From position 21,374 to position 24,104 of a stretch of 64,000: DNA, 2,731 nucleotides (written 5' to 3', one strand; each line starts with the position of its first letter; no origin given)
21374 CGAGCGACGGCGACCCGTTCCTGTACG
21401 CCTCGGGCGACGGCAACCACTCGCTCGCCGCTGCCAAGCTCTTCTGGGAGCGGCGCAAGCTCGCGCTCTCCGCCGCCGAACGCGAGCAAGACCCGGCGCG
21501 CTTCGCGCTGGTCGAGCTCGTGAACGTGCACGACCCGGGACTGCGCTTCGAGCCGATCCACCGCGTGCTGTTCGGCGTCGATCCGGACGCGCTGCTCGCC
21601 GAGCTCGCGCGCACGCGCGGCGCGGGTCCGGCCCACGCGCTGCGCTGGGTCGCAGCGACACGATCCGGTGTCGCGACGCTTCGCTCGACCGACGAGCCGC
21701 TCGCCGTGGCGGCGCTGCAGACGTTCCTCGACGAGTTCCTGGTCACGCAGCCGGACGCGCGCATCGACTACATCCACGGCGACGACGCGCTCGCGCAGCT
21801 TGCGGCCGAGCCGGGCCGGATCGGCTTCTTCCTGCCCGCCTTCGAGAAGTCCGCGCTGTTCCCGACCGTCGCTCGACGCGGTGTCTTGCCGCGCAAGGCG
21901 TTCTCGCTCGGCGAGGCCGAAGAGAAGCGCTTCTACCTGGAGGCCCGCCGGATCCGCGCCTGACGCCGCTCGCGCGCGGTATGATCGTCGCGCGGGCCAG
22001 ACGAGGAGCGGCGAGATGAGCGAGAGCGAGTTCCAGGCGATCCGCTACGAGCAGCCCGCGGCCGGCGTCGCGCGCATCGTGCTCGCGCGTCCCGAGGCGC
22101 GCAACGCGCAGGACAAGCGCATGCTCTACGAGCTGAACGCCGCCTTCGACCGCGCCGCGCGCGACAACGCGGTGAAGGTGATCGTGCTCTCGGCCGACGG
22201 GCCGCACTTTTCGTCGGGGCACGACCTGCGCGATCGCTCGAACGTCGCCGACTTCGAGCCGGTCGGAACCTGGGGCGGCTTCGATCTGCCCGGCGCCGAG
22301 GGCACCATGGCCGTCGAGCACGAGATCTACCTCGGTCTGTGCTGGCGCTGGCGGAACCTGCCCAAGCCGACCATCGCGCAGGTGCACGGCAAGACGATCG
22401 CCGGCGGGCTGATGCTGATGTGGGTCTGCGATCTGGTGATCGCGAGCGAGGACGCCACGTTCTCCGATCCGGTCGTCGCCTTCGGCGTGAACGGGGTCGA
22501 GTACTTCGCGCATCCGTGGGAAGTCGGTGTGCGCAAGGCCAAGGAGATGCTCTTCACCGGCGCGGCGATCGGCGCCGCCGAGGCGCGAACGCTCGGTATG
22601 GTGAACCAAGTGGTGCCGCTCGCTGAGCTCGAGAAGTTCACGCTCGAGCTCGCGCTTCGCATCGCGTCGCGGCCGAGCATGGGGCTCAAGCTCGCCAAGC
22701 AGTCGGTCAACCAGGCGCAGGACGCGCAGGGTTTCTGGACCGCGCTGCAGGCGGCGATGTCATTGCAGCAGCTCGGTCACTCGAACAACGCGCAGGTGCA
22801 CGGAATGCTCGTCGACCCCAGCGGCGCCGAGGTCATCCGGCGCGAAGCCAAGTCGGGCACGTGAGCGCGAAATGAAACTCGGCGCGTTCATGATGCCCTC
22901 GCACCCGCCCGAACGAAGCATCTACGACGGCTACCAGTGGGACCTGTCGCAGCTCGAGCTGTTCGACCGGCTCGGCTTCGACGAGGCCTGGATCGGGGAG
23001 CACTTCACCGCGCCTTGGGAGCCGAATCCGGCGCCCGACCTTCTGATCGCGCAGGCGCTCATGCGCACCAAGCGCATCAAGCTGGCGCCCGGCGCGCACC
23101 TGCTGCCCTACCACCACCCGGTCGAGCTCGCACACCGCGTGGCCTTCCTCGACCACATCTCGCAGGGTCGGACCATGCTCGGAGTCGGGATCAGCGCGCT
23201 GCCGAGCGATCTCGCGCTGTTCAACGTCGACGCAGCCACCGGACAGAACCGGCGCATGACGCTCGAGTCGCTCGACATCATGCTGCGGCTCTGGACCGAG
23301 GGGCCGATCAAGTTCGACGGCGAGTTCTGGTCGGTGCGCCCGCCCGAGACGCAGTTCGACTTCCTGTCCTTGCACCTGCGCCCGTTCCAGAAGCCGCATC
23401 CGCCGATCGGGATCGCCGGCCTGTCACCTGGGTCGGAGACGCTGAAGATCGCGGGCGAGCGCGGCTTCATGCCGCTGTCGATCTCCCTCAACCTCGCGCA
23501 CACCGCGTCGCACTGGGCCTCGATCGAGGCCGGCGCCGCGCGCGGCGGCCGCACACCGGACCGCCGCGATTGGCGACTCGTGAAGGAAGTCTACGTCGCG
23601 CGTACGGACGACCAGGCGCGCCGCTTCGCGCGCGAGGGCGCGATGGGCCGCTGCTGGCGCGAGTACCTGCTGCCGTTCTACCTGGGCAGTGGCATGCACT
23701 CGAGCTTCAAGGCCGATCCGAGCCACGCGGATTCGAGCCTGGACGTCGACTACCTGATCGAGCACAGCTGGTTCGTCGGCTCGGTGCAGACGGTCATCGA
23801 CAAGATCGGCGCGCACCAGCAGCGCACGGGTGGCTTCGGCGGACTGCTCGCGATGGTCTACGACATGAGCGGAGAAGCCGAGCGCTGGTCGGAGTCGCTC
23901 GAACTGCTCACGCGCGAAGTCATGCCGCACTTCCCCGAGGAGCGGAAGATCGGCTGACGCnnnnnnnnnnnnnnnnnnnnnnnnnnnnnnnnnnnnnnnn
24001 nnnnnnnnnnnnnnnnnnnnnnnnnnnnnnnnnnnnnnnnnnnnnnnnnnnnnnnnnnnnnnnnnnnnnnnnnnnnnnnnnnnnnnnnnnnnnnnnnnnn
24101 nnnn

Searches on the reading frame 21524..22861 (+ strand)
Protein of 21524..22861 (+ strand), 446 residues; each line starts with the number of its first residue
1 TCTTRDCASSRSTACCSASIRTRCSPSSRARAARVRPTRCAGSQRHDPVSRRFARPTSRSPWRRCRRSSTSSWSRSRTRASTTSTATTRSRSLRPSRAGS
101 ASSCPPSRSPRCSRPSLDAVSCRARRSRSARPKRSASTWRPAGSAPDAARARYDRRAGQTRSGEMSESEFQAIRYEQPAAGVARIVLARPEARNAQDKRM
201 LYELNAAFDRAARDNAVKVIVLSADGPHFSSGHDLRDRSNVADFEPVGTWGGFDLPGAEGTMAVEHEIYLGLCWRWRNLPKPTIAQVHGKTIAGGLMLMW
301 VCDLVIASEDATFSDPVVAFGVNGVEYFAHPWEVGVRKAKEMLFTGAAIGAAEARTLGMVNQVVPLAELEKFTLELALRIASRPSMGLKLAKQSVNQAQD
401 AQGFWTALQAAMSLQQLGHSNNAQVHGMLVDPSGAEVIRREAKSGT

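Call 27: search_protein_families(library=pfam, proteins=[window:21524-22861:+], max_evalue=0.0001)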
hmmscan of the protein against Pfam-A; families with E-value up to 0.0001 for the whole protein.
window:21524-22861:+ (446 aa): 2 families
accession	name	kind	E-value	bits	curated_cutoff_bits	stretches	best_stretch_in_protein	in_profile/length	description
PF00378.25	ECH_1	-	1.3e-39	136.5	27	1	180-422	4-232/251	Enoyl-CoA hydratase/isomerase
PF16113.10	ECH_2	-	1.7e-16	61.1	27.2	1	183-394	2-202/335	Enoyl-CoA hydratase/isomerase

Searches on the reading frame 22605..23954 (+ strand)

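Call 28: search_protein_families(library=pfam, proteins=[window:22605-23954:+], max_evalue=0.0001)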
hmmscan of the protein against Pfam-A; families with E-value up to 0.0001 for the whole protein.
window:22605-23954:+ (450 aa): 1 family
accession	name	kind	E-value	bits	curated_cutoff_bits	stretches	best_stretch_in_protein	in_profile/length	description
PF00296.26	Bac_luciferase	-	2.9e-43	148.8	27.9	1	90-406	1-309/314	Luciferase-like monooxygenase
